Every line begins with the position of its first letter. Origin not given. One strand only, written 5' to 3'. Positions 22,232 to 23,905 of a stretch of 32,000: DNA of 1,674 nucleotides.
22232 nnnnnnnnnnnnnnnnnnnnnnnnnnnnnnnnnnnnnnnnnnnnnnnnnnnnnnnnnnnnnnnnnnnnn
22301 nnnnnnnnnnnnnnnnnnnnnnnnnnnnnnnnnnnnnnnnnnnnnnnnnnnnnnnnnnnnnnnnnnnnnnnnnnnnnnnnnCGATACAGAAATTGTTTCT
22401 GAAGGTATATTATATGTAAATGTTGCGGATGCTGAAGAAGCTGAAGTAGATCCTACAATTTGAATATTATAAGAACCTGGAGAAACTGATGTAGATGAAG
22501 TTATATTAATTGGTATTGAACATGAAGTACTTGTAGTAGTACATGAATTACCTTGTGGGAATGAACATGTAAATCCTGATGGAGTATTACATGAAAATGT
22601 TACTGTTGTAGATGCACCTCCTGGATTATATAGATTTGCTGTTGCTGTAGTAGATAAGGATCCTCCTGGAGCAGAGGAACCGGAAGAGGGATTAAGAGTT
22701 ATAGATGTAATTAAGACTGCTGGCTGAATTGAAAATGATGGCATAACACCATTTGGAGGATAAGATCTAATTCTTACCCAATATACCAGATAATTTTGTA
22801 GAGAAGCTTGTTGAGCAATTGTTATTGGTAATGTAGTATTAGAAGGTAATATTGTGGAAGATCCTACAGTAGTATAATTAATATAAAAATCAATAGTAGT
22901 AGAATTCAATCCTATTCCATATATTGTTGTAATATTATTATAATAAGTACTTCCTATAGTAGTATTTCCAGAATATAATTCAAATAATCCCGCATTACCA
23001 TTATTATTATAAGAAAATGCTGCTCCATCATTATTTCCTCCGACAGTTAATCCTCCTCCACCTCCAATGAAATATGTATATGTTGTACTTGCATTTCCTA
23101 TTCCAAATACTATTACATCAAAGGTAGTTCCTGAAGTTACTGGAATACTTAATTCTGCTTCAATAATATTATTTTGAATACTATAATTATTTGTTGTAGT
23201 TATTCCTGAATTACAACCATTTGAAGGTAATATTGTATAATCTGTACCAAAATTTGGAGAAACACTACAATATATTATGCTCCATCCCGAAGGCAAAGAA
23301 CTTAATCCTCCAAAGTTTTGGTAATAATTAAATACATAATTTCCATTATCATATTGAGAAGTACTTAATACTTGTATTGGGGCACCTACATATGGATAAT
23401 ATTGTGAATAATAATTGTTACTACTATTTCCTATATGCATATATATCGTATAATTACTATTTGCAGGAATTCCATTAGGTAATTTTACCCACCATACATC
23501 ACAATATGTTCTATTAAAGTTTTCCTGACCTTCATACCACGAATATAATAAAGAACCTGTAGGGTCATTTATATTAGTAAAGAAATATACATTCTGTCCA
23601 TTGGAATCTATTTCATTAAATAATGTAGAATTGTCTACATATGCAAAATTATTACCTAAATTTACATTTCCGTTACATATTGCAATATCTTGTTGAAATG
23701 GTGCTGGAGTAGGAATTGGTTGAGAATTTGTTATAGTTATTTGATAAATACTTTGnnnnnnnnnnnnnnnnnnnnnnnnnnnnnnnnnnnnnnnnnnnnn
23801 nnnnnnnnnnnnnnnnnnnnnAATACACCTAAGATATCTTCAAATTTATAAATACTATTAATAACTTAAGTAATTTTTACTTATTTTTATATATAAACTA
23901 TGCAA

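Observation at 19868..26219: Locus of two adjacent giant surface proteins (double lectin + beta-helix), related to a third gene at 6061-9435: candidate adhesion or host-interaction system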

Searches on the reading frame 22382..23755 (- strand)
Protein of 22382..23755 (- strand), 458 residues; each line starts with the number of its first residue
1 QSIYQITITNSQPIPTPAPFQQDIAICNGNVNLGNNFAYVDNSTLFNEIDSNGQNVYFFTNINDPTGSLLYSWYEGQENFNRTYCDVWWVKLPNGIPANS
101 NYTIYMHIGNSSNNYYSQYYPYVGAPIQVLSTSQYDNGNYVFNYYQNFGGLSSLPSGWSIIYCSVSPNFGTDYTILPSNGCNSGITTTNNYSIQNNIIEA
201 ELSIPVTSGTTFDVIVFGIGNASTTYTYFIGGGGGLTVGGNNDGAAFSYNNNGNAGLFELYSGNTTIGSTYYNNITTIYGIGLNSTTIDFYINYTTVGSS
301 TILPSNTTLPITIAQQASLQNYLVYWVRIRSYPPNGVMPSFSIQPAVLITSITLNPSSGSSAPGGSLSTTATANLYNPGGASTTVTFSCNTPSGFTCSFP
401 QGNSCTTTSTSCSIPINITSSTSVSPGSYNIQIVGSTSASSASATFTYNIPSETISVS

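Call 57: predict_structure(alignment_id=A2)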
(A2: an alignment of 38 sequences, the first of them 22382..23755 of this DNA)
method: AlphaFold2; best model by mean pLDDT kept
length: 458 residues; sequences in the alignment: 38
mean_pLDDT: 63.2   pTM: 0.50
mean pLDDT of the five models: 63.2, 61.2, 60.6, 60.4, 58.4
residues with pLDDT >= 90: 5; 70-90: 195; 50-70: 130; < 50: 128
segments of 3 or more residues with pLDDT < 50: 113-139, 206-305
pLDDT, mean of each block of 10 residues (from residue 1): 84 77 83 66 85 84 81 79 84 84 87 46 31 39 67 75 60 59 69 59 53 46 37 27 31 42 39 34 36 36 50 61 67 59 72 63 72 64 80 82 63 77 83 84 85 64
secondary structure, 60 per line:
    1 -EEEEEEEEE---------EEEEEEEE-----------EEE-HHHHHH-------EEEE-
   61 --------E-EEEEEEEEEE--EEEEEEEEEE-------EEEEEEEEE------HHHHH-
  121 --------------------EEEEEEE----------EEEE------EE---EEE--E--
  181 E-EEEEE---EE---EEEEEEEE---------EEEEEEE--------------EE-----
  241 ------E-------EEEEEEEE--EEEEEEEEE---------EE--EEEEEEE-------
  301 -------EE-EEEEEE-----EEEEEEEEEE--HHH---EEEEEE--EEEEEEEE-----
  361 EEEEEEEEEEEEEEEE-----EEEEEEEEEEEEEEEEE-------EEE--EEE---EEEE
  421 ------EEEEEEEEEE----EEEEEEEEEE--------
elements in order: E2-10 E20-27 E39-41 H43-48 E56-59 E71-80 E83-92 E100-108 H115-119 E141-147 E158-161 E173-175 E183-187 E196-203 E213-219 E255-262 E265-273 E287-293 E311-316 E322-331 E340-345 E348-355 E361-376 E382-398 E406-408 E411-413 E417-420 E427-436 E441-450

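Call 59: fold_search(model_id=the predicted structure, library=pdb)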
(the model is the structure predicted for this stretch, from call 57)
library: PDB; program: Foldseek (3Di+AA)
matches with E <= 10: 408; with E <= 0.001: 2
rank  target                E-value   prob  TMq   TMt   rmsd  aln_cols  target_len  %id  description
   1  8deo_A                1.9e-04  0.85  0.18  0.18  35.3       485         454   10  Structure of AAP A domain and B-repeats (residues 351-813) from Staphylococcus epidermidis (released 2023-05-03)
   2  8deo_B                2.5e-04  0.82  0.18  0.18  35.9       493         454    9  Structure of AAP A domain and B-repeats (residues 351-813) from Staphylococcus epidermidis (released 2023-05-03)
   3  9vla_A                1.0e-03  0.38  0.15  0.14  31.6       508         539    6  Crystal structure of PNGase Bb in complex with MUXF glycopeptide (released 2026-02-18)
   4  4m00_A                1.5e-03  0.98  0.27  0.25  23.0       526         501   10  Crystal structure of the ligand binding region of staphylococcal adhesion SraP (released 2014-06-18)
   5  4gkx_A                1.6e-03  1.00  0.28  0.50   6.2       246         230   10  Crystal structure of a carbohydrate-binding domain (released 2013-06-05)
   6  4ygc_A                1.7e-03  1.00  0.23  0.41   8.7       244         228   13  Crystal structure of ERGIC-53/MCFD2, monoclinic calcium-bound form 1 (released 2016-04-06)
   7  3wht_A                2.9e-03  1.00  0.25  0.48   7.9       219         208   11  Crystal structure of ERGIC-53/MCFD2, Calcium-free form (released 2014-01-15)
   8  1gv9                  2.9e-03  1.00  0.24  0.43   8.8       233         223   11  p58/ERGIC-53 (released 2002-02-28)
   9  4ygc_C                3.7e-03  1.00  0.23  0.41   8.7       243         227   13  Crystal structure of ERGIC-53/MCFD2, monoclinic calcium-bound form 1 (released 2016-04-06)
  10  2a71_A                3.9e-03  1.00  0.29  0.53   5.8       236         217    9  Crystal structure of Emp47p carbohydrate recognition domain (CRD), orthorhombic crystal form (released 2006-01-31)
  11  1r1z_A                4.3e-03  1.00  0.25  0.42   8.4       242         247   11  The Crystal structure of the Carbohydrate recognition domain of the glycoprotein sorting receptor p58/ERGIC-53 reveals (released 2003-12-16)
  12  3lcp_A                4.8e-03  0.99  0.24  0.42   8.7       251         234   13  Crystal structure of the carbohydrate recognition domain of LMAN1 in complex with MCFD2 (released 2010-01-26)
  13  4gky                  5.9e-03  1.00  0.25  0.45   8.4       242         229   10  Crystal structure of a carbohydrate-binding domain (released 2013-06-05)
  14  3a4u_A                5.9e-03  1.00  0.24  0.43   8.5       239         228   12  Crystal structure of MCFD2 in complex with carbohydrate recognition domain of ERGIC-53 (released 2010-01-05)
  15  8gl8_A                6.6e-03  0.12  0.12  0.04  27.7       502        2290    7  The Type 9 Secretion System Extended Translocon - SprA-PorV-PPI-RemZ-SkpA-SprE complex (released 2024-01-31)
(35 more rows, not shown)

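Call 74: find_related_loci(query=A2, collection=genome_contigs, flank=6000)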
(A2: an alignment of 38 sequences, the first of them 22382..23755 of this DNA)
Query A2 (458 aa) in genome_contigs; peptide patterns used: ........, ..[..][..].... (x = any residue, [..] = any of these).
131 stretches matched a pattern; 53 encode a relative of the query (tblastn E <= 1e-3); 52 distinct loci.
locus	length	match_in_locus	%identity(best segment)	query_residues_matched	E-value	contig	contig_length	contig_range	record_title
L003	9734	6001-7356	61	1-450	8e-152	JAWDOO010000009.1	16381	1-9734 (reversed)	MAG: Candidatus Nanopusillus sp. isolate RHS.bin.5 NODE_145_length_16381_cov_20.0253, whole genome shotgun sequence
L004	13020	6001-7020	60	3-343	3e-119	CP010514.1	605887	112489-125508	Candidatus Nanopusillus acidilobi strain 7A, complete genome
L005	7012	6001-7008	62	3-340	2e-114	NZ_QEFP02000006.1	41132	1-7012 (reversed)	Candidatus Nanobsidianus stetteri isolate SCGC AB-777_F03 Ga0188911_103, whole genome shotgun sequence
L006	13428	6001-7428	57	4-399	4e-112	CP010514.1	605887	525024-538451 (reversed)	Candidatus Nanopusillus acidilobi strain 7A, complete genome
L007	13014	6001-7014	61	6-343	2e-109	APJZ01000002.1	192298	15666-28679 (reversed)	Candidatus Nanobsidianus stetteri Nst1_C2, whole genome shotgun sequence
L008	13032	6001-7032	57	4-343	7e-109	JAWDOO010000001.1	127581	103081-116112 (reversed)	MAG: Candidatus Nanopusillus sp. isolate RHS.bin.5 NODE_10_length_127581_cov_21.395, whole genome shotgun sequence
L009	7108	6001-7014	61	6-343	1e-107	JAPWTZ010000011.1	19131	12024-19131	MAG: Candidatus Nanopusillus sp. isolate RSNS15 scaffold_566_c1, whole genome shotgun sequence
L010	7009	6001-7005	61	6-340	3e-106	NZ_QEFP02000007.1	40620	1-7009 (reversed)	Candidatus Nanobsidianus stetteri isolate SCGC AB-777_F03 Ga0188911_104, whole genome shotgun sequence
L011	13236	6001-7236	42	5-458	1e-75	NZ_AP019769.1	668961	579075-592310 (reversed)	Nanobdella aerobiophila strain MJ1 chromosome, complete genome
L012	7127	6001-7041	68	4-403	2e-69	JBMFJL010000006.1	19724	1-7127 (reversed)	MAG: Nanopusillaceae archaeon isolate KM4331-16 NODE_6_length_19724_cov_4.864000, whole genome shotgun sequence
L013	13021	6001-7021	70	6-343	1e-95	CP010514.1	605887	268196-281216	Candidatus Nanopusillus acidilobi strain 7A, complete genome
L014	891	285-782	67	2-174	2e-73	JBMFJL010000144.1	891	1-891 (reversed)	MAG: Nanopusillaceae archaeon isolate KM4331-16 NODE_144_length_891_cov_17.063882, whole genome shotgun sequence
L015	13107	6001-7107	42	3-348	7e-56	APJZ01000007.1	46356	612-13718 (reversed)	Candidatus Nanobsidianus stetteri Nst1_C7, whole genome shotgun sequence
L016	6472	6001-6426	68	3-147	1e-55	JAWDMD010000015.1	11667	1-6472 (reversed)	MAG: Candidatus Nanopusillus sp. isolate DS.bin.8 NODE_543_length_11667_cov_24.9079, whole genome shotgun sequence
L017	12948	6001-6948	40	2-343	3e-55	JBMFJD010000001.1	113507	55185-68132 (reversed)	MAG: Nanopusillaceae archaeon isolate KM4331-08 NODE_1_length_113507_cov_49.107467, whole genome shotgun sequence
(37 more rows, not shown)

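Call 92: fold_search(model_id=the predicted structure, library=viral)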
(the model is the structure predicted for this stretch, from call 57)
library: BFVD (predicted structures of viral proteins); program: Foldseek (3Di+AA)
matches with E <= 10: 706; with E <= 0.001: 8
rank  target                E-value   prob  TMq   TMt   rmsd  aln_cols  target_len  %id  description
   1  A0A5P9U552            1.6e-26  1.00  0.47  0.19  15.9       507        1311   33  (no name in the UniProt tables at hand)
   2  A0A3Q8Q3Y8            2.6e-15  1.00  0.40  0.33   9.1       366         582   27  DUF2341 domain-containing protein [Sulfolobales Beppu rod-shaped virus 1]
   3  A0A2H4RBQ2            1.5e-13  1.00  0.40  0.47   8.7       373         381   23  Signal peptide protein [Sulfolobus ellipsoid virus 1]
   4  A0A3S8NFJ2            2.3e-10  1.00  0.35  0.39   9.6       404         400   20  Putative viral structural protein [Sulfolobus polyhedral virus 2]
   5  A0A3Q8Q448            3.1e-06  1.00  0.31  0.38  10.0       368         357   21  Putative viral structural protein [Sulfolobus polyhedral virus 2]
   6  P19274                8.8e-06  1.00  0.23  0.27  10.7       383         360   16  Viral protein TPX [Thermoproteus tenax virus 1 (strain KRA1)]
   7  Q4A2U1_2              2.4e-04  0.96  0.21  0.08  19.6       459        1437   10  Putative membrane protein [Emiliania huxleyi virus 86 (isolate United Kingdom/English Channel/1999)]
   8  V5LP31                6.9e-04  0.91  0.22  0.18  20.0       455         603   11  (no name in the UniProt tables at hand)
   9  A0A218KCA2            1.1e-03  0.33  0.11  0.06  19.7       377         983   11  CBM-cenC domain-containing protein [Bacillus phage PBC2]
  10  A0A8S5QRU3            1.6e-03  0.47  0.18  0.08  40.9       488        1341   11  Tail protein [Myoviridae sp. ctgXL3]
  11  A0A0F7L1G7            2.1e-03  0.94  0.25  0.20  24.9       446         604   11  Uncharacterized protein [uncultured marine virus]
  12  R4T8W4                2.3e-03  0.93  0.26  0.21  25.6       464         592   11  Uncharacterized protein [Halogranum tailed virus 1]
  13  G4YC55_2              2.3e-03  0.80  0.22  0.10  15.7       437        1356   12  (no name in the UniProt tables at hand)
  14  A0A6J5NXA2            2.5e-03  0.98  0.22  0.38  10.0       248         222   15  Uncharacterized protein [uncultured Caudovirales phage]
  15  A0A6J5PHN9            2.6e-03  0.75  0.17  0.21  17.9       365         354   11  Uncharacterized protein [uncultured Caudovirales phage]
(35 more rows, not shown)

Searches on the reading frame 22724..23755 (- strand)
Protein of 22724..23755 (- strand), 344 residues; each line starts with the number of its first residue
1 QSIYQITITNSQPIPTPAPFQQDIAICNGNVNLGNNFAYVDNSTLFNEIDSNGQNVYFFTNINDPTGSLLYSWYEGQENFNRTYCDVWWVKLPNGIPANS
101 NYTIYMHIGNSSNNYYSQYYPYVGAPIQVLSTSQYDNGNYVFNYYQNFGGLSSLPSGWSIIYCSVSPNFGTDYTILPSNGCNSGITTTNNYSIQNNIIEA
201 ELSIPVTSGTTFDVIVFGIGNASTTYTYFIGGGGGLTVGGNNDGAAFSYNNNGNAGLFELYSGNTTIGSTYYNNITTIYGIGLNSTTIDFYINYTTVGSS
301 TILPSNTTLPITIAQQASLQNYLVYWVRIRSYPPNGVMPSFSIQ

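Call 109: search_dna_similar(query=window:22724-23755:-, collection=phages, mode=protein, max_evalue=0.001, max_rows=12)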
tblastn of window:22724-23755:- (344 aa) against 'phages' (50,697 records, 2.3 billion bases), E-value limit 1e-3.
Records with a match: 38; places in all: 38; records where one place covers at least 80% of the query: 11.
Best place of each record, by identity: <60% 38.
By first word of the organism name: Sulfolobus 21; Acidianus 6; Sulfolobales 4; Stygiolobus 2; Saccharolobus 2; Metallosphaera 2; Los 1.
By host as written in the record: Sulfolobus islandicus 14; - 6; Sulfolobales 4; Sulfolobus solfataricus P2 2; Acidianus brierleyi 2; Saccharolobus solfataricus 2; Metallosphaera sedula 2; Sulfolobus 2; and 4 more.
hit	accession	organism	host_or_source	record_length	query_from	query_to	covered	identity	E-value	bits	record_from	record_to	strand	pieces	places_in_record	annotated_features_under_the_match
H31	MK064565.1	Sulfolobales Beppu rod-shaped virus 1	Sulfolobales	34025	4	340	98%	32.3%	1e-17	90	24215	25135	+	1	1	hypothetical protein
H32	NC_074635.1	Sulfolobales Beppu rod-shaped virus 1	Sulfolobales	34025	4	340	98%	32.3%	1e-17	90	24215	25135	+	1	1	hypothetical protein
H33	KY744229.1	Sulfolobus islandicus rod-shaped virus 8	Sulfolobus islandicus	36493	4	340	98%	31.8%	1e-11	72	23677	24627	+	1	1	hypothetical protein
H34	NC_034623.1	Sulfolobus islandicus rod-shaped virus 8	Sulfolobus islandicus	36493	4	340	98%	31.8%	1e-11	72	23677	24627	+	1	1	hypothetical protein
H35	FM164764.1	Stygiolobus rod-shaped virus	-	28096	1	340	99%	30.1%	5e-9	64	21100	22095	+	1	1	hypothetical protein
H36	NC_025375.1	Stygiolobus rod-shaped virus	-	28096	1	340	99%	30.1%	5e-9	64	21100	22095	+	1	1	hypothetical protein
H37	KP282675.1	Acidianus rod-shaped virus 2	Sulfolobales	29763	4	340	98%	28.8%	1e-7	59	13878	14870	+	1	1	hypothetical protein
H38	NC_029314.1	Acidianus rod-shaped virus 2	Sulfolobales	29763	4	340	98%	28.8%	1e-7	59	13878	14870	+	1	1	hypothetical protein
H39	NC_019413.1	Sulfolobales Mexican rudivirus 1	hot springs at Los Azufres National Park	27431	4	344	99%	27.9%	6e-8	61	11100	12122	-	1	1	structural protein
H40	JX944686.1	Sulfolobales Mexican rod-shaped virus 1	hot springs at Los Azufres National Park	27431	4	344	99%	27.9%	6e-8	61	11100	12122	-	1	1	structural protein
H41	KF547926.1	Los Azufres archaeal virus 1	hot springs at Los Azufres National Park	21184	1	341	99%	27.8%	1e-10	69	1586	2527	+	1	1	orf04: putative structural protein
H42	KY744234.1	Sulfolobus islandicus rod-shaped virus 11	Sulfolobus islandicus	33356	2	192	56%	33.7%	5e-6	54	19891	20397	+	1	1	hypothetical protein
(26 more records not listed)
